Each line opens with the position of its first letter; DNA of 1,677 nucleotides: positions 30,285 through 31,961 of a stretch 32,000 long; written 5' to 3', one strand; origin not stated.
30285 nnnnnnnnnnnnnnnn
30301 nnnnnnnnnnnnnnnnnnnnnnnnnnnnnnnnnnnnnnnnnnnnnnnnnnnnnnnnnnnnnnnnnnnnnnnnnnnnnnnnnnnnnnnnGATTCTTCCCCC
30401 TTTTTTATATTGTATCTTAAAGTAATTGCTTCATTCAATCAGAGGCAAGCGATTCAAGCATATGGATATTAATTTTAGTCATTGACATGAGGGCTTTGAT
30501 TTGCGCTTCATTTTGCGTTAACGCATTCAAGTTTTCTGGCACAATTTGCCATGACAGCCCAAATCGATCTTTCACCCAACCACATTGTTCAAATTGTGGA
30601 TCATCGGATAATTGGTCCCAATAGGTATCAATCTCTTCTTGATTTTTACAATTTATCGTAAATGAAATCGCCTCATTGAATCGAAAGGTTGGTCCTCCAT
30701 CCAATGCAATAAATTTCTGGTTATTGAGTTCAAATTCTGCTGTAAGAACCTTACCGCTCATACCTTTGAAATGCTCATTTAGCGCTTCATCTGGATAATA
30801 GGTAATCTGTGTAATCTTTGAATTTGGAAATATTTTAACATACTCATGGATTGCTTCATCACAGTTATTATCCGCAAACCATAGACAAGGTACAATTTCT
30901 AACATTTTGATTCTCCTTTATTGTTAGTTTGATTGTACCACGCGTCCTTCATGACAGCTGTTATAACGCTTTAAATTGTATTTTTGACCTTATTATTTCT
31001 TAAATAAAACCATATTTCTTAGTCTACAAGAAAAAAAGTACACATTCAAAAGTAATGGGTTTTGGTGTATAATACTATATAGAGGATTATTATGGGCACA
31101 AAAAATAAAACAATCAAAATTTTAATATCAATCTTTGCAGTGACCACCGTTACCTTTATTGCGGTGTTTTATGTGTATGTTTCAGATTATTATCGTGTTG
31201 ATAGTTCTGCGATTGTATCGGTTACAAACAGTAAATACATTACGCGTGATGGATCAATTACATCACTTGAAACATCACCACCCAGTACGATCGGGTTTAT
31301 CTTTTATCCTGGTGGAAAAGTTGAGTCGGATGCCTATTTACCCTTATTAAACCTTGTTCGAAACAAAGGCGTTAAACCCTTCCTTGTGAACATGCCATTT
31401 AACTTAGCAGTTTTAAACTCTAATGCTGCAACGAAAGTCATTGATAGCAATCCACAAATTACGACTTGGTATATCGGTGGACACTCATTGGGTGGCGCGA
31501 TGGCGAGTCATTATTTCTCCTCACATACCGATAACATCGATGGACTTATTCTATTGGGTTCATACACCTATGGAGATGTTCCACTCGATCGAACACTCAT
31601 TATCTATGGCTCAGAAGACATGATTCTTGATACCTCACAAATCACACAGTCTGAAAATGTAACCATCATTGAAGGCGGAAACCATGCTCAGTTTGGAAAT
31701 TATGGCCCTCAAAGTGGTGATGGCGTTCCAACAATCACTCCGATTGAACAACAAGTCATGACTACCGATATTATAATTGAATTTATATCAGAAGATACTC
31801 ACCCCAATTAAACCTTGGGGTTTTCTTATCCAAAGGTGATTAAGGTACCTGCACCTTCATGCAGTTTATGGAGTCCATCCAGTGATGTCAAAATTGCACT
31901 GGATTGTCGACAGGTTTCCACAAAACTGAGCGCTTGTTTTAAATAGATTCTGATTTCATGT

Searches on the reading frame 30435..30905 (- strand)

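Call 3: search_protein_families(library=pfam, proteins=[window:30435-30905:-])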
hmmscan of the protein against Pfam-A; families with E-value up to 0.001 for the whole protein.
window:30435-30905:- (156 aa): 1 family
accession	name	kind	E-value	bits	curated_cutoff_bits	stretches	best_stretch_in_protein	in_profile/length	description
PF06983.19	3-dmu-9_3-mt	-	2.1e-44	151.2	24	1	3-122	2-116/116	3-demethylubiquinone-9 3-methyltransferase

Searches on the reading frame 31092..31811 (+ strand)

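Call 3: search_protein_families(library=pfam, proteins=[window:31092-31811:+])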
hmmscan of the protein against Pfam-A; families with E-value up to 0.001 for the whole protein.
window:31092-31811:+ (239 aa): 4 families
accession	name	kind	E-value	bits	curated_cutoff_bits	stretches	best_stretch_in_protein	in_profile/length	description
PF12695.13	Abhydrolase_5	-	4.8e-42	144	27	1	69-221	2-163/164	Alpha/beta hydrolase family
PF00561.26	Abhydrolase_1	-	6.4e-06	26.5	25.8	1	124-157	69-102/245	alpha/beta hydrolase fold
PF12146.15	Hydrolase_4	-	1e-05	25.4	27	1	111-160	63-112/239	Serine aminopeptidase, S33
PF20408.4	Abhydrolase_11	-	0.00032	20.9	27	0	114-156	65-106/193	Alpha/beta hydrolase domain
